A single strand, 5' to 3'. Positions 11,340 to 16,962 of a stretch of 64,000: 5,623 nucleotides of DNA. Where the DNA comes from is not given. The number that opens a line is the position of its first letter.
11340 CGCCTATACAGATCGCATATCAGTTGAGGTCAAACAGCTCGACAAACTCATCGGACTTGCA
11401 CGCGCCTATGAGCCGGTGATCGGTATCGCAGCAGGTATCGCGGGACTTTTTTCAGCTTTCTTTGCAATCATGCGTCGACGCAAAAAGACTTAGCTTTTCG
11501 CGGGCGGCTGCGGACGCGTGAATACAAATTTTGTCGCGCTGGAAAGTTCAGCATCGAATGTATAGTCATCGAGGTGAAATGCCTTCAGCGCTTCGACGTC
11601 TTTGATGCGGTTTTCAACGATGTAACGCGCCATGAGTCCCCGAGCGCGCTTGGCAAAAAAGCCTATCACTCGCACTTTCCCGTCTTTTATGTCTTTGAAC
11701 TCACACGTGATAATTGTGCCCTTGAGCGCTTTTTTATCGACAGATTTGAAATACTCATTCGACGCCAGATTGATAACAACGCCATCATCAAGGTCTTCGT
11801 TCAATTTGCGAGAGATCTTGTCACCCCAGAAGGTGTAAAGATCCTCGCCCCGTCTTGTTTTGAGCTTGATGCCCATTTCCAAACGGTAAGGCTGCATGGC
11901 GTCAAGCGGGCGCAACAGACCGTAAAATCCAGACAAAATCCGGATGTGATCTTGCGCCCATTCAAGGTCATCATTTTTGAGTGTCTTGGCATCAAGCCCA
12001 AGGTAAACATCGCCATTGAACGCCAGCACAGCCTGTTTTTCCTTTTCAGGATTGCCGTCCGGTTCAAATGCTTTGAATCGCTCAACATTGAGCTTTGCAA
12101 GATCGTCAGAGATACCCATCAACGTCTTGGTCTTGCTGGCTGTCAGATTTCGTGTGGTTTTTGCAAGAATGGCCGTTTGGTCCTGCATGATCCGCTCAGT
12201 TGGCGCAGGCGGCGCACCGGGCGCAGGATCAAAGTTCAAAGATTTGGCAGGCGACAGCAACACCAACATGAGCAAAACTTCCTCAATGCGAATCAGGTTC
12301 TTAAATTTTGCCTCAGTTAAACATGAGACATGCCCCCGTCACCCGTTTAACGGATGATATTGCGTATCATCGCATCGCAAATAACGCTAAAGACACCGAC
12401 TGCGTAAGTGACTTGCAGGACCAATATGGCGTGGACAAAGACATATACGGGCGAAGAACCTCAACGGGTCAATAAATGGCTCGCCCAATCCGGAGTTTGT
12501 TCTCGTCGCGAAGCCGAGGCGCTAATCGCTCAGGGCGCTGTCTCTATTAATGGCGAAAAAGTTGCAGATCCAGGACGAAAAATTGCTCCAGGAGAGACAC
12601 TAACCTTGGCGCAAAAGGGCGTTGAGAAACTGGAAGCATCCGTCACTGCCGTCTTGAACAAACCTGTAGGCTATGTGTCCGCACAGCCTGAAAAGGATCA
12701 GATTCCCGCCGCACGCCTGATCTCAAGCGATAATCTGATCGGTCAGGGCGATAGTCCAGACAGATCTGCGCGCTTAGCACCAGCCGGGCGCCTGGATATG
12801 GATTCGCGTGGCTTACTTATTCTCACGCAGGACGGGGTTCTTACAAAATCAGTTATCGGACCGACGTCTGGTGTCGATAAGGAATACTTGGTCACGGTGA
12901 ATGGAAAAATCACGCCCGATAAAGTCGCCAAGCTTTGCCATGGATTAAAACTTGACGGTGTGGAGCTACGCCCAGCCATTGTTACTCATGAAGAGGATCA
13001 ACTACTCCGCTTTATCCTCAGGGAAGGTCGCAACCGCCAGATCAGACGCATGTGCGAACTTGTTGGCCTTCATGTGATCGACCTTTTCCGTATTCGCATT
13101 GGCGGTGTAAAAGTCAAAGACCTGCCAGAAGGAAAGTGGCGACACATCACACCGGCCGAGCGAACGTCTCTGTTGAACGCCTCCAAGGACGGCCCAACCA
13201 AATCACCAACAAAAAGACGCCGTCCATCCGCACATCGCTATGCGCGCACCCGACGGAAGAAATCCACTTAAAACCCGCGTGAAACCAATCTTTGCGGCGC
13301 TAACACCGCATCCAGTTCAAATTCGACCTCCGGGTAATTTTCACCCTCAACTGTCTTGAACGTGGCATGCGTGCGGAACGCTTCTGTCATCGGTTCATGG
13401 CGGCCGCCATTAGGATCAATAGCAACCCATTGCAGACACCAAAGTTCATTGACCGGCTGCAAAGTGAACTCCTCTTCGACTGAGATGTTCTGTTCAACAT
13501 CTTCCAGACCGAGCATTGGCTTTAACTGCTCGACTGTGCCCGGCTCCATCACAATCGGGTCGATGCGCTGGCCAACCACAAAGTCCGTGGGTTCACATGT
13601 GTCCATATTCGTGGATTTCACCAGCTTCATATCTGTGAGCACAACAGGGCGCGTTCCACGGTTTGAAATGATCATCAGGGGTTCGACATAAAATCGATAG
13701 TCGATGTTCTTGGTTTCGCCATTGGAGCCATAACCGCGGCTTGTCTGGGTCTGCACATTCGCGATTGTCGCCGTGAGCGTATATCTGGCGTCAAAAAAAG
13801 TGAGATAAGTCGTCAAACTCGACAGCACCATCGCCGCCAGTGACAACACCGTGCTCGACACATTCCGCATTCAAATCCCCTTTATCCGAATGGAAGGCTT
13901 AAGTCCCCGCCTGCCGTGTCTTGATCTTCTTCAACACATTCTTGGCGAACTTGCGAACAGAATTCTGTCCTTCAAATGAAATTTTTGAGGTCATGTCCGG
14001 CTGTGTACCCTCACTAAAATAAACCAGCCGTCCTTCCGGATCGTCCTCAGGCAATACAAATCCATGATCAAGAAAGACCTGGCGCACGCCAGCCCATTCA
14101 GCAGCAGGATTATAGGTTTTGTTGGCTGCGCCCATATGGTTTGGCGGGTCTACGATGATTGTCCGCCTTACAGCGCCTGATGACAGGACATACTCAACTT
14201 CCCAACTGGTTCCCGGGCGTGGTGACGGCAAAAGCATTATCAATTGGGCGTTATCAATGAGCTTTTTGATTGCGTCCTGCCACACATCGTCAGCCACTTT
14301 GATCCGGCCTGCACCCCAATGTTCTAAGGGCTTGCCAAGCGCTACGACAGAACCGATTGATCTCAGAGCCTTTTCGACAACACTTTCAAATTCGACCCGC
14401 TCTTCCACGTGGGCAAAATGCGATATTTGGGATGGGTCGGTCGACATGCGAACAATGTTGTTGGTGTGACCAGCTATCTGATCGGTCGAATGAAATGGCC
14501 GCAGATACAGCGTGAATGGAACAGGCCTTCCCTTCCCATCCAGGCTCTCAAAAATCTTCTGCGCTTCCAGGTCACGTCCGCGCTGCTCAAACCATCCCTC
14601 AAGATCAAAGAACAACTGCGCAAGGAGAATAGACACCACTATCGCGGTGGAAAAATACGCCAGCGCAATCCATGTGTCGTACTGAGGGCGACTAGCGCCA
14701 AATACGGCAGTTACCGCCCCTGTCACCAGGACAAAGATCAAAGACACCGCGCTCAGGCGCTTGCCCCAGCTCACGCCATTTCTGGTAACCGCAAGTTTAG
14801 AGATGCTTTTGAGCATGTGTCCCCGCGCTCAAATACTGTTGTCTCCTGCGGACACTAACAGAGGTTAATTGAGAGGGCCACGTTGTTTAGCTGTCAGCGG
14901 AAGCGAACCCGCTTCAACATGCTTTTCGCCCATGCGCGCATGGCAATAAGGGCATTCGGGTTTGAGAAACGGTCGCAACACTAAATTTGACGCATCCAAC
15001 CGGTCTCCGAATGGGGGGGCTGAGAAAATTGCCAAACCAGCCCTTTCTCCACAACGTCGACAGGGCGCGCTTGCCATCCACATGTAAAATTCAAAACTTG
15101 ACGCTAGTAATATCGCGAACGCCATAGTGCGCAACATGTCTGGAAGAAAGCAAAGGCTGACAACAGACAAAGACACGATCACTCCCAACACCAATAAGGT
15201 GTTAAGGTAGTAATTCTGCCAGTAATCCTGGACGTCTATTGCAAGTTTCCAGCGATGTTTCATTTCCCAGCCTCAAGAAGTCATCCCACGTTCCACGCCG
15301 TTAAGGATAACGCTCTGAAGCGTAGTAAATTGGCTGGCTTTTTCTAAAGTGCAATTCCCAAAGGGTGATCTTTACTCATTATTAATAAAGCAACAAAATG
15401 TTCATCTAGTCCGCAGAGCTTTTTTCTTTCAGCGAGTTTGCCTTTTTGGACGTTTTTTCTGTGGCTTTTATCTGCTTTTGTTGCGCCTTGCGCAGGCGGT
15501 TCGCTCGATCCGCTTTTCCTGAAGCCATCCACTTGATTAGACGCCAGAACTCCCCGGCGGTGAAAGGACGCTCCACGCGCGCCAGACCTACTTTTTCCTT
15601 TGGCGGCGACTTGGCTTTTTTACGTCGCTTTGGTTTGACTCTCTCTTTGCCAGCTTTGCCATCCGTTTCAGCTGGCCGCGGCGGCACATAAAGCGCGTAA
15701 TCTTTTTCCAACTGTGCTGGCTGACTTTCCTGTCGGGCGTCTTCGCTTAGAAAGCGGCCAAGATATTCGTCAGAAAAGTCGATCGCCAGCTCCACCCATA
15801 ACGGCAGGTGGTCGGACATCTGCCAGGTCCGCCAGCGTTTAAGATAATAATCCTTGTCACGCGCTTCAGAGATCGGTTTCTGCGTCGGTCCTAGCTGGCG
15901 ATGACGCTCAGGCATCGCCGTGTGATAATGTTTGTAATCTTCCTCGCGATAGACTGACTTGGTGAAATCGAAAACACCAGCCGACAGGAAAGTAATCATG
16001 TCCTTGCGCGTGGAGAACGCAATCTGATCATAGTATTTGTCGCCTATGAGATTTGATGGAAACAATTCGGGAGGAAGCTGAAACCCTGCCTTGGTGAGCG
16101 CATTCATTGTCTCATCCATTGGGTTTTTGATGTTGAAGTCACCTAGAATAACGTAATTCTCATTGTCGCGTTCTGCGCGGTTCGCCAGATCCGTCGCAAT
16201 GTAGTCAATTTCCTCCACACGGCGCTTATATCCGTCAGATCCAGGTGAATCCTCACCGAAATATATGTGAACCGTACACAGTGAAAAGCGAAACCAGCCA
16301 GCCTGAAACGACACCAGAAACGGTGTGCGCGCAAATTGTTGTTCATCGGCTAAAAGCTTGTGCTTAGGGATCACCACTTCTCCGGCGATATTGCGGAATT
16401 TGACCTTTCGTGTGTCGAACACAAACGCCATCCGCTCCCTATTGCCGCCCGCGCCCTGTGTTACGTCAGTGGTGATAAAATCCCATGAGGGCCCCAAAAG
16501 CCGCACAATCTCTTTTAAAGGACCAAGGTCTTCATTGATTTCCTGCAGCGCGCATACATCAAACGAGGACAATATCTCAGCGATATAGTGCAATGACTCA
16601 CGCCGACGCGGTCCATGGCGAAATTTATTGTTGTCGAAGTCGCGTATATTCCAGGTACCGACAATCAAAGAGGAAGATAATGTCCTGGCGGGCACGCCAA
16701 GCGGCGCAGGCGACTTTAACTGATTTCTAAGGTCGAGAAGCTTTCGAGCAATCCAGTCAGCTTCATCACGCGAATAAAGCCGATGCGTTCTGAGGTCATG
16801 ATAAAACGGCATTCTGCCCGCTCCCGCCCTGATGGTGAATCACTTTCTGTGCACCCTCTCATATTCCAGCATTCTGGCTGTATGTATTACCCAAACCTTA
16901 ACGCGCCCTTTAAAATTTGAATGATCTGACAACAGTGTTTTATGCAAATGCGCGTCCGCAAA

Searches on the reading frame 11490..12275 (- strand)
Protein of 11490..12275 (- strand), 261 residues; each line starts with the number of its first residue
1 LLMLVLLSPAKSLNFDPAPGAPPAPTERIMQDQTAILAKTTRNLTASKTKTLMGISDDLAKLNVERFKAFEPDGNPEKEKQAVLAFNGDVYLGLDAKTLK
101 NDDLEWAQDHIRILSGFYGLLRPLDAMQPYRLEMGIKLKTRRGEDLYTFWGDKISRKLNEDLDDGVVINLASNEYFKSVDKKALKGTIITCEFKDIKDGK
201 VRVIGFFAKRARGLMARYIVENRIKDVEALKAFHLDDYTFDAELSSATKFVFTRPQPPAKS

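Call 58: search_protein_families(library=pfam, proteins=[window:11490-12275:-], max_evalue=0.001)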
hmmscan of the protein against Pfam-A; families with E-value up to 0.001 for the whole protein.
window:11490-12275:- (261 aa): 2 families
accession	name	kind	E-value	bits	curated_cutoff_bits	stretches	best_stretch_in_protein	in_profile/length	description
PF03883.20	H2O2_YaaD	-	5.2e-89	298.3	29.6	1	3-243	1-235/236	Peroxide stress protein YaaA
PF21818.3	DUF6884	-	2e-06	28.4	30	1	107-181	36-108/135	Family of unknown function (DUF6884)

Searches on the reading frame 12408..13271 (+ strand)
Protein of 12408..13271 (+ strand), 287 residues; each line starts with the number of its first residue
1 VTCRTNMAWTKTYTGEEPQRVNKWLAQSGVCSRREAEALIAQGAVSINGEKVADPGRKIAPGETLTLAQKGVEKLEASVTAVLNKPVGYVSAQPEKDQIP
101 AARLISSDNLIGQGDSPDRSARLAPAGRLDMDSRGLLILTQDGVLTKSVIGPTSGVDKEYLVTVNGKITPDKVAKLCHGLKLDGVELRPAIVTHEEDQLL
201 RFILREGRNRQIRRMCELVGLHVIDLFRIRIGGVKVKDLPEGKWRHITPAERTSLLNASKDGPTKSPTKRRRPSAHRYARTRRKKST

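Call 58: search_protein_families(library=pfam, proteins=[window:12408-13271:+], max_evalue=0.001)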
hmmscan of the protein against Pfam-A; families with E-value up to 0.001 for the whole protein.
window:12408-13271:+ (287 aa): 4 families
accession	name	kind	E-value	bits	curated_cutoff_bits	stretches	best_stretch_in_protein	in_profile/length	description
PF01479.30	S4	-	1.6e-14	53.7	22.8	1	19-64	1-47/48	S4 domain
PF00849.27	PseudoU_synth_2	-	2.1e-14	54.4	26.8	1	81-217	3-151/152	RNA pseudouridylate synthase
PF22421.1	SYY_C-terminal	-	7.1e-07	29.5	27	1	16-62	16-63/83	Tyrosine--tRNA ligase SYY-like C-terminal domain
PF13275.11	S4_2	-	5.6e-06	26.6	24.6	0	35-70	25-60/65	S4 domain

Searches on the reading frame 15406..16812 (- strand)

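Call 3: search_protein_families(library=pfam, proteins=[window:15406-16812:-], max_evalue=0.1)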
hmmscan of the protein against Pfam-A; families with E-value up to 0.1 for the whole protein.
window:15406-16812:- (468 aa): 2 families
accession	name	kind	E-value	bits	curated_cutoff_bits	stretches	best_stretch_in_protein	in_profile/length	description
PF03372.29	Exo_endo_phos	-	1.8e-09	38.1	24.5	1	52-241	1-169/225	Endonuclease/Exonuclease/phosphatase family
PF14529.12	Exo_endo_phos_2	-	0.063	13.6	27.4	0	200-232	12-45/117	Endonuclease-reverse transcriptase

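Call 6: search_protein_families(library=ncbifam, proteins=[window:15406-16812:-], max_evalue=0.1)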
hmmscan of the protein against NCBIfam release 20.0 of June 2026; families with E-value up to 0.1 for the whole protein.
window:15406-16812:- (468 aa): 3 families
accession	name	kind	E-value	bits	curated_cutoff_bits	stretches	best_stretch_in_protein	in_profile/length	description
NF045851.1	mem_nucl_MnuA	subfamily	9.3e-14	52.1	185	1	51-343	1-316/317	MnuA family membrane nuclease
NF033681.1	ExeM_NucH_DNase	subfamily_domain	0.00039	19.4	300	1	85-245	288-462/546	ExeM/NucH family extracellular endonuclease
TIGR00633.1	xth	equivalog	0.046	13.2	99.05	0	181-342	105-254/255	exodeoxyribonuclease III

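Call 7: search_protein_families(library=padloc, proteins=[window:15406-16812:-], max_evalue=0.1)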
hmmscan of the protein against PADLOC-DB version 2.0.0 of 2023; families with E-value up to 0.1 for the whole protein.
window:15406-16812:- (468 aa): 0 families
